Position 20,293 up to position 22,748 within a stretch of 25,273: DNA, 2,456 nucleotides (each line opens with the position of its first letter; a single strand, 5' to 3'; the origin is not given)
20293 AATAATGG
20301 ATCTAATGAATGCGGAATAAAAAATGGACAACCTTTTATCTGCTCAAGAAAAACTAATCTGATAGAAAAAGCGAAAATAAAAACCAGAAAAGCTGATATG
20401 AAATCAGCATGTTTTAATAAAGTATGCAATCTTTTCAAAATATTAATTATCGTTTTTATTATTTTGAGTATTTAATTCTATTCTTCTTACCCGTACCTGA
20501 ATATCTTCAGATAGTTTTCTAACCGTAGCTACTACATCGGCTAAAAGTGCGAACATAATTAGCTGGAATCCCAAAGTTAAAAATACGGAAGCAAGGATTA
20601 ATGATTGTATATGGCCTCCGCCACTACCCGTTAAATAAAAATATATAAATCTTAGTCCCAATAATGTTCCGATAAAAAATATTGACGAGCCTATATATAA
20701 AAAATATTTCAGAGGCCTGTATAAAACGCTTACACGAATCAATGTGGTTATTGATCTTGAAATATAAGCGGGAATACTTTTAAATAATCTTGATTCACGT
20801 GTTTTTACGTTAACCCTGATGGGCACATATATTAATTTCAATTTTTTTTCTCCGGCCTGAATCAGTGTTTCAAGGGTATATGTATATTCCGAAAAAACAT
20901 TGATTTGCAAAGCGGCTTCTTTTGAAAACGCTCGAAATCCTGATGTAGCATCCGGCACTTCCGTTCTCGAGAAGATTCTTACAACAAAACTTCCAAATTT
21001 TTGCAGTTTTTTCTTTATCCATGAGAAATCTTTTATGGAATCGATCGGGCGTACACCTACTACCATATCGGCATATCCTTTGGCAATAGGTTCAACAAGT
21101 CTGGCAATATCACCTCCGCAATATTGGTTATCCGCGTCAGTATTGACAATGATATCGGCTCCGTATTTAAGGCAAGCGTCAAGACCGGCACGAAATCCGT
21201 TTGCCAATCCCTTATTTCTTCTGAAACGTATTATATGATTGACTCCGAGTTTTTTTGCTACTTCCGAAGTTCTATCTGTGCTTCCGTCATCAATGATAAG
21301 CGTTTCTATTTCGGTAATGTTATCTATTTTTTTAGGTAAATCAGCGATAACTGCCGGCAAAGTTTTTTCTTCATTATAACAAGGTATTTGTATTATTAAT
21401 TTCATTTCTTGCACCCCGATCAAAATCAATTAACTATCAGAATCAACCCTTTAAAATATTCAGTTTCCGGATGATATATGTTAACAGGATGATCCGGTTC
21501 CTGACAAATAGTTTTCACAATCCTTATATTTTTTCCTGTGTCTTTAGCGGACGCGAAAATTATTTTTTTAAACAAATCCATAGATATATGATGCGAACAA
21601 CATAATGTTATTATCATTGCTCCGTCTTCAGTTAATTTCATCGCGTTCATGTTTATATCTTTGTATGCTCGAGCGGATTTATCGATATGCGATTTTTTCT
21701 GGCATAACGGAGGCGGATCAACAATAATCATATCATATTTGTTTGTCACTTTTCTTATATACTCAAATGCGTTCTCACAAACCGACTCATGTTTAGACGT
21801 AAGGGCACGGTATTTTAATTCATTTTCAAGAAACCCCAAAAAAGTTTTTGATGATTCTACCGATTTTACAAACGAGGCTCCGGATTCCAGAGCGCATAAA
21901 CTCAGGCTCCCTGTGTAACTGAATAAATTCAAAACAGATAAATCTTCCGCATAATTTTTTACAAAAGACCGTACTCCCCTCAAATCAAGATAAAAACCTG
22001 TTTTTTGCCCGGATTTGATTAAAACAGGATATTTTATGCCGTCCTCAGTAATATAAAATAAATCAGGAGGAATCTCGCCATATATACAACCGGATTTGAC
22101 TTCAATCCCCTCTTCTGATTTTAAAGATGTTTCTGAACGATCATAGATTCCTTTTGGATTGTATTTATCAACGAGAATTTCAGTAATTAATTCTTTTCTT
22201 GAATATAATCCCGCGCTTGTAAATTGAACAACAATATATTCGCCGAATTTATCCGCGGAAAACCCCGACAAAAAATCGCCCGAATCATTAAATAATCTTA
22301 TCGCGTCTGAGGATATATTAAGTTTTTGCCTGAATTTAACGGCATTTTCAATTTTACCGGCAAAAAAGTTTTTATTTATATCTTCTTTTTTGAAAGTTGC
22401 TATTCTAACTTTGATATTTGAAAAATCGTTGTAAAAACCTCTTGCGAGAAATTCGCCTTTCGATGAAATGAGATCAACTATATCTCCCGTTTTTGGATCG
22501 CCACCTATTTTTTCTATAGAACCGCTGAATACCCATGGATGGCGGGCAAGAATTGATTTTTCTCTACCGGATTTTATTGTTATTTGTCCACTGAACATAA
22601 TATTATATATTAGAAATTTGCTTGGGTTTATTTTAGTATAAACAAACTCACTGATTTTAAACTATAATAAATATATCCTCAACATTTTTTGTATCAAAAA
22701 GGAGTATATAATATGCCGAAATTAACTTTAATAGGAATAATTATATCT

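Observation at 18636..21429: Dpm1-like polyprenyl-phosphate sugar synthase paired with a TMTC/PMT-like GT-C + TPR transferase and a secreted TPR protein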

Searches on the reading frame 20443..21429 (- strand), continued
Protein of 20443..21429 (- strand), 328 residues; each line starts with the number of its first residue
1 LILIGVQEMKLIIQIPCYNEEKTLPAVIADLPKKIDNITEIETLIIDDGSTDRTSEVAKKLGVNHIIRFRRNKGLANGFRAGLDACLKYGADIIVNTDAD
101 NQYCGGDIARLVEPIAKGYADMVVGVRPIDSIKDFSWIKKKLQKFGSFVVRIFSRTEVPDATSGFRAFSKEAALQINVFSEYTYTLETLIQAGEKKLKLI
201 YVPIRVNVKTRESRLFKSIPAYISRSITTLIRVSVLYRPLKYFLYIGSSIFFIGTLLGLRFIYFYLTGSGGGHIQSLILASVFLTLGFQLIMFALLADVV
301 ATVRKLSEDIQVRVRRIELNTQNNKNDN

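Call 83: find_encoding_contigs(protein=P0240, flank=5000, max_places=1)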
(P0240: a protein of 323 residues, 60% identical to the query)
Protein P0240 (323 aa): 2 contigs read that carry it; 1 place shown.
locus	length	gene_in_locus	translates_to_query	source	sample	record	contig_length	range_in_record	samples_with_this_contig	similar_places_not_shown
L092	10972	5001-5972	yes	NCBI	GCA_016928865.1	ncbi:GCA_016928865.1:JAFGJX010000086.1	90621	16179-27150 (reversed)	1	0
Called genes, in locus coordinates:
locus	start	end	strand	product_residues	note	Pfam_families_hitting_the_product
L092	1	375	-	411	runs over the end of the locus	PF16130:DUF4842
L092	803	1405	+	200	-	PF04542:Sigma70_r2, PF08281:Sigma70_r4_2, PF04545:Sigma70_r4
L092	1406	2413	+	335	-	PF13490:zf-HC2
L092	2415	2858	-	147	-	-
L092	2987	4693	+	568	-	-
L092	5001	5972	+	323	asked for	PF00535:Glycos_transf_2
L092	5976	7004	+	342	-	PF03706:LPG_synthase_TM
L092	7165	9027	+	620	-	PF16927:HisKA_7TM, PF00989:PAS, PF13426:PAS_9, PF07228:SpoIIE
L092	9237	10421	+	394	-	PF12704:MacB_PCD, PF02687:FtsX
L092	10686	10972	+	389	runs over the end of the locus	PF13439:Glyco_transf_4, PF13579:Glyco_trans_4_4, PF20706:GT4-conflict (weak), PF00534:Glycos_transf_1, PF13692:Glyco_trans_1_4, PF13524:Glyco_trans_1_2 (weak)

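Call 94: predict_structure(alignment_id=A5)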
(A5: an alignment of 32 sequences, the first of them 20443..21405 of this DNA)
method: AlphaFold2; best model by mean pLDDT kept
length: 320 residues; sequences in the alignment: 32
mean_pLDDT: 83.3   pTM: 0.77
mean pLDDT of the five models: 83.3, 82.9, 82.0, 81.1, 79.0
residues with pLDDT >= 90: 99; 70-90: 183; 50-70: 35; < 50: 3
segments of 3 or more residues with pLDDT < 50: none
pLDDT, mean of each block of 10 residues (from residue 1): 87 82 89 90 81 89 77 89 90 78 93 91 79 82 83 82 84 63 86 86 57 69 78 91 95 85 76 95 93 88 88 69
secondary structure, 60 per line:
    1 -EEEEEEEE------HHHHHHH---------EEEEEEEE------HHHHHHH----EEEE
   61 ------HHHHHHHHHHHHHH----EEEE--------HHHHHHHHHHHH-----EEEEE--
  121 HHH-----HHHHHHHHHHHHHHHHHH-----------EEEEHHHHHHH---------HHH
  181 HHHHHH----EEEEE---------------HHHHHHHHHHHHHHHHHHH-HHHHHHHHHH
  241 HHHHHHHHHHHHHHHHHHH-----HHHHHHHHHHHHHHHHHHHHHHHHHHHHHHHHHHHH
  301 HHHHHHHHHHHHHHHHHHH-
elements in order: E2-9 H16-22 E32-39 H46-52 E57-60 H67-80 E85-88 H97-108 E114-118 H129-146 E158-161 H162-168 H178-186 E191-195 H211-229 H231-259 H265-319

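Call 97: fold_search(model_id=the predicted structure, library=pdb)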
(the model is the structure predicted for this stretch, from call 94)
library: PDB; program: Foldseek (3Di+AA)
matches with E <= 10: 768; with E <= 0.001: 270
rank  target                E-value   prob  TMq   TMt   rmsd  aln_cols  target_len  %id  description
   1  9nyf_A                1.2e-15  1.00  0.62  0.64   4.8       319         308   22  Cryo-EM structure of the glycosyltransferase GtrB (tetramer volume) (released 2025-12-17)
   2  8vxh_A                1.3e-15  1.00  0.64  0.65   4.6       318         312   22  Cryo-EM Structure of the Glycosyltransferase ArnC from Salmonella enterica in the Apo State Determined on Talos Arctic (released 2025-02-05)
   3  9asc_A                1.5e-15  1.00  0.65  0.66   4.9       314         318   21  Cryo-EM Structure of the Glycosyltransferase ArnC from Salmonella enterica in the UDP-bound State Determined on Talos  (released 2025-02-05)
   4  9nyc_A                2.2e-15  1.00  0.65  0.66   4.9       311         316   21  Cryo-EM structure of the glycosyltransferase GtrB in the substrate-bound state (released 2025-12-17)
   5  9bhc_B                2.3e-15  1.00  0.63  0.65   4.9       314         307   23  Salmonella undecaprenyl-phosphate 4-deoxy-4-formamido-L-arabinose transferase (ArnC) (released 2025-02-12)
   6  9b77_A                3.2e-15  1.00  0.63  0.64   5.0       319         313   22  Cryo-EM Structure of the Glycosyltransferase ArnC from Salmonella enterica in the Apo State Determined on Krios micros (released 2025-02-05)
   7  9bhc_A                1.0e-14  1.00  0.65  0.68   4.7       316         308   22  Salmonella undecaprenyl-phosphate 4-deoxy-4-formamido-L-arabinose transferase (ArnC) (released 2025-02-12)
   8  9nyd_B                1.6e-14  1.00  0.64  0.67   4.8       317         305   22  Cryo-EM structure of the glycosyltransferase GtrB in the pre-catalysis and product-bound state (released 2025-12-17)
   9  9bhe_A                1.8e-14  1.00  0.68  0.69   4.6       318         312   22  Salmonella undecaprenyl-phosphate 4-deoxy-4-formamido-L-arabinose transferase (ArnC) bound to UDP (released 2025-02-12)
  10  9nyd_A                2.1e-14  1.00  0.65  0.66   5.2       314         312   23  Cryo-EM structure of the glycosyltransferase GtrB in the pre-catalysis and product-bound state (released 2025-12-17)
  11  9nyd_C                3.6e-14  1.00  0.66  0.69   4.8       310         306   23  Cryo-EM structure of the glycosyltransferase GtrB in the pre-catalysis and product-bound state (released 2025-12-17)
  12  9bhe_B                2.0e-13  1.00  0.66  0.67   4.7       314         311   22  Salmonella undecaprenyl-phosphate 4-deoxy-4-formamido-L-arabinose transferase (ArnC) bound to UDP (released 2025-02-12)
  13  5mlz                  4.4e-13  1.00  0.63  0.57   5.9       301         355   23  Dolichyl phosphate mannose synthase in complex with GDP and Mg2+ (released 2017-08-09)
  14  9ep0                  7.2e-13  1.00  0.61  0.57   5.6       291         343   22  Dolichyl phosphate mannose synthase in complex with donor (GDP-Man) and traces of acceptor (Dol55P) and product (Dol55P- (released 2025-10-01)
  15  9hwj_A                1.2e-12  1.00  0.55  0.58   7.4       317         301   22  Structure of Undecaprenyl-phosphate 4-deoxy-4-formamido-L-arabinose transferase embedded in nanodisc (released 2026-01-14)
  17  5ekp_C                3.2e-12  1.00  0.53  0.55   7.0       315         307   22  Structure of the polyisoprenyl-phosphate glycosyltransferase GtrB (WT) (released 2016-01-06)
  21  5ekp_D                1.0e-10  1.00  0.52  0.55   6.8       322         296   21  Structure of the polyisoprenyl-phosphate glycosyltransferase GtrB (WT) (released 2016-01-06)
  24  5ekp_A                4.6e-10  1.00  0.53  0.58   6.3       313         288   21  Structure of the polyisoprenyl-phosphate glycosyltransferase GtrB (WT) (released 2016-01-06)
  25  5ekp_B                1.0e-09  1.00  0.51  0.54   7.6       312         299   22  Structure of the polyisoprenyl-phosphate glycosyltransferase GtrB (WT) (released 2016-01-06)
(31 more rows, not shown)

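Call 102: find_encoding_contigs(protein=P0181, flank=6000, max_places=1)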
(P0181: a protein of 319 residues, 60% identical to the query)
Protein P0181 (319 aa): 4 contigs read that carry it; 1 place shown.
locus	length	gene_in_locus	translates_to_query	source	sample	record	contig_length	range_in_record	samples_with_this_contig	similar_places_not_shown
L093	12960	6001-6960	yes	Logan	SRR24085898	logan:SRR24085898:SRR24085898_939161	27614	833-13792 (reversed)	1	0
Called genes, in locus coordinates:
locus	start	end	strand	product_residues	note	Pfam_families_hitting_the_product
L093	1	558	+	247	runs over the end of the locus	PF22537:WbmS-like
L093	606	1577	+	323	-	-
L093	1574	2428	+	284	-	PF01041:DegT_DnrJ_EryC1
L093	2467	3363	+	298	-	PF00551:Formyl_trans_N, PF02911:Formyl_trans_C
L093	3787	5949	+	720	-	PF13231:PMT_2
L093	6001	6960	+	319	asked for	PF00535:Glycos_transf_2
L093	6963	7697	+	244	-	PF05219:DREV (weak), PF13489:Methyltransf_23, PF13847:Methyltransf_31, PF08241:Methyltransf_11, PF08242:Methyltransf_12, PF13649:Methyltransf_25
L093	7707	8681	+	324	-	PF03706:LPG_synthase_TM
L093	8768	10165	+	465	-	PF03446:NAD_binding_2 (faint), PF03721:UDPG_MGDP_dh_N, PF03807:F420_oxidored (faint), PF00984:UDPG_MGDP_dh, PF03720:UDPG_MGDP_dh_C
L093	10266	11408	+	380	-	PF13439:Glyco_transf_4 (weak), PF20706:GT4-conflict, PF00534:Glycos_transf_1, PF13692:Glyco_trans_1_4, PF13524:Glyco_trans_1_2 (weak)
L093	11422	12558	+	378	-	PF13439:Glyco_transf_4, PF00534:Glycos_transf_1, PF20706:GT4-conflict (weak), PF13692:Glyco_trans_1_4, PF13524:Glyco_trans_1_2 (faint)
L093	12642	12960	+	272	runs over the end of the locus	PF13641:Glyco_tranf_2_3, PF00535:Glycos_transf_2, PF10111:Glyco_tranf_2_2, PF13632:Glyco_trans_2_3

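Call 104: search_protein_families(library=ncbifam, proteins=[L093:3787-5949:+, L093:6001-6960:+, L093:2467-3363:+, L093:1574-2428:+, L093:7707-8681:+, L093:606-1577:+], max_evalue=0.00001)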
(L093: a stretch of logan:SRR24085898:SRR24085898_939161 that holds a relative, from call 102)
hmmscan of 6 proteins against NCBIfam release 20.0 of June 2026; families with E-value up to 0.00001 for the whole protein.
L093:3787-5949:+ (720 aa): 0 families

L093:6001-6960:+ (319 aa): 7 families
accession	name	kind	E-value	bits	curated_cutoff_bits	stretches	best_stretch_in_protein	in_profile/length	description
TIGR04182.1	glyco_TIGR04182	equivalog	1.2e-34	120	325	1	4-296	3-286/293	S-layer glycoprotein N-glycosyltransferase AglJ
NF058614.1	PPMAGASynPpgS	equivalog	2.3e-18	66.4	370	1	5-189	4-187/226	polyprenyl-phospho-N-acetylgalactosaminyl synthase PpgS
NF007986.1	PRK10714.1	equivalog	3.6e-17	62.3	529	1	2-307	7-305/316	undecaprenyl-phosphate 4-deoxy-4-formamido-L-arabinose transferase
NF047588.1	GlcsyltransPgfSStrep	equivalog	5.1e-16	58.8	500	1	1-293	1-288/308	glycosyltransferase PgfS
NF041391.1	DPhHxTase_Halo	equivalog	7.9e-12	44.6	375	1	9-207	3-192/213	dolichyl-phosphate hexose transferase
TIGR04283.1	glyco_like_mftF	equivalog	1.2e-07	31.6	182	1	5-73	3-66/221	TIGR04283 family arsenosugar biosynthesis glycosyltransferase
TIGR03937.1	PgaC_IcaA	equivalog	7.2e-07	28.5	422.3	1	5-93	49-136/407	poly-beta-1,6-N-acetyl-D-glucosamine synthase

L093:2467-3363:+ (298 aa): 6 families
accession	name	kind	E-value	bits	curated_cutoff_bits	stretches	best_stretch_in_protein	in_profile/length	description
NF005998.1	PRK08125.1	equivalog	1.8e-34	119.1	777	1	62-289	70-295/649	bifunctional UDP-4-amino-4-deoxy-L-arabinose formyltransferase/UDP-glucuronic acid oxidase ArnA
TIGR00460.1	fmt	equivalog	3.5e-31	108.5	201.5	1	59-285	71-298/315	methionyl-tRNA formyltransferase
NF005414.0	PRK06988.1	equivalog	3.2e-27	95.3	316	1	60-274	70-285/311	formyltransferase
TIGR00639.1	PurN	equivalog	2.5e-10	40.2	150.1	1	68-145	80-159/192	phosphoribosylglycinamide formyltransferase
NF005755.0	PRK07579.1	equivalog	4e-10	39.9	238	1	90-233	88-233/245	dTDP-4-amino-4,6-dideoxyglucose formyltransferase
TIGR00655.1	PurU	equivalog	3.2e-06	27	285.95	1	63-152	156-247/280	formyltetrahydrofolate deformylase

L093:1574-2428:+ (284 aa): 5 families
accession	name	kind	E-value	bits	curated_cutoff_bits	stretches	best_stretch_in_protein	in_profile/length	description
TIGR04181.1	NHT_00031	hypoth_equivalog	4.8e-08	32.3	420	1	88-168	129-210/359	LegC family aminotransferase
NF008658.2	PRK11658.1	equivalog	2.7e-07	29.6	631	1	82-168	110-196/379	UDP-4-amino-4-deoxy-L-arabinose aminotransferase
TIGR03588.1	PseC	equivalog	3.9e-07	29.3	423.5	1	89-168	118-200/380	UDP-4-amino-4,6-dideoxy-N-acetyl-beta-L-altrosamine transaminase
NF008687.0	PRK11706.1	equivalog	2.4e-06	26.5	375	1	71-153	97-178/375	dTDP-4-amino-4,6-dideoxygalactose transaminase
TIGR04427.1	PLP_DesI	equivalog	2.8e-06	26.7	650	1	74-166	119-212/390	dTDP-4-dehydro-6-deoxyglucose aminotransferase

L093:7707-8681:+ (324 aa): 1 family
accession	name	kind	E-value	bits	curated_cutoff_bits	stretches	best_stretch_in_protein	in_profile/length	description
TIGR00374.1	TIGR00374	subfamily_domain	2e-20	73.5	43.2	1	12-318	1-316/323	flippase-like domain-containing protein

L093:606-1577:+ (323 aa): 1 family
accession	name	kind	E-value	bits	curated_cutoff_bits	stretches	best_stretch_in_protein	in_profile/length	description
TIGR03019.1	pepcterm_femAB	equivalog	9.6e-16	57.7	260.35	1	162-307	134-274/330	FemAB family XrtA/PEP-CTERM system-associated protein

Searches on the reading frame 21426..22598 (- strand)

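Call 3: search_protein_families(library=pfam, proteins=[window:21426-22598:-], max_evalue=0.01)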
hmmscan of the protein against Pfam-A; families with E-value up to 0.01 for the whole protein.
window:21426-22598:- (390 aa): 5 families
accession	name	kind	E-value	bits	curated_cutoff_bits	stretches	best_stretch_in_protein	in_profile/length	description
PF17785.7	PUA_3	-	4.6e-21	74.8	22.6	1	6-69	1-64/64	PUA-like domain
PF10672.15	Methyltrans_SAM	-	8.1e-17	61.8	27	1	179-343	84-248/286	S-adenosylmethionine-dependent methyltransferase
PF03602.21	Cons_hypoth95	-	9.8e-08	32.3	24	1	213-356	36-175/182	Conserved hypothetical protein 95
PF01564.23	Spermine_synth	-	0.0021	18.1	22.9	1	247-345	55-144/186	Spermine/spermidine synthase domain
PF01472.26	PUA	-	0.0061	16.9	24.8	0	4-57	1-53/74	PUA domain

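Call 4: search_protein_families(library=ncbifam, proteins=[window:21426-22598:-], max_evalue=0.01)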
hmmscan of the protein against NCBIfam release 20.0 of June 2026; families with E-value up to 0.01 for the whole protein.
window:21426-22598:- (390 aa): 8 families
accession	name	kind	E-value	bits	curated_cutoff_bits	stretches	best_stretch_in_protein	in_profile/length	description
NF011707.0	PRK15128.1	equivalog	6.8e-92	308.3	712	1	6-386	5-392/396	23S rRNA (cytosine(1962)-C(5))-methyltransferase RlmI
NF053718.1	23SC1962Mtase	equivalog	7.2e-74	248.8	575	1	10-387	6-380/383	23S rRNA (cytosine(1962)-C(5))-methyltransferase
NF033380.1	Rlm_2499C5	equivalog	3e-57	194.2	650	1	8-388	6-389/391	23S rRNA (cytosine(2499)-C(5))-methyltransferase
NF046099.1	RSP_2647_MTase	equivalog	1e-50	172.7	600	1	14-387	12-389/391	RSP_2647 family RNA methyltransferase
NF008748.0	PRK11783.1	equivalog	6.2e-23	80.9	466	1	180-328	503-655/704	bifunctional 23S rRNA (guanine(2069)-N(7))-methyltransferase RlmK/23S rRNA (guanine(2445)-N(2))-methyltransferase RlmL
TIGR00095.1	TIGR00095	equivalog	6.8e-07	29.1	117.5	1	214-305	48-142/194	16S rRNA (guanine(966)-N(2))-methyltransferase RsmD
NF008157.0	PRK10909.1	equivalog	0.0012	18.7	302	1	219-296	54-130/199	16S rRNA (guanine(966)-N(2))-methyltransferase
NF002010.0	PRK00811.1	equivalog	0.0069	15.7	260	1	247-295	115-160/287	polyamine aminopropyltransferase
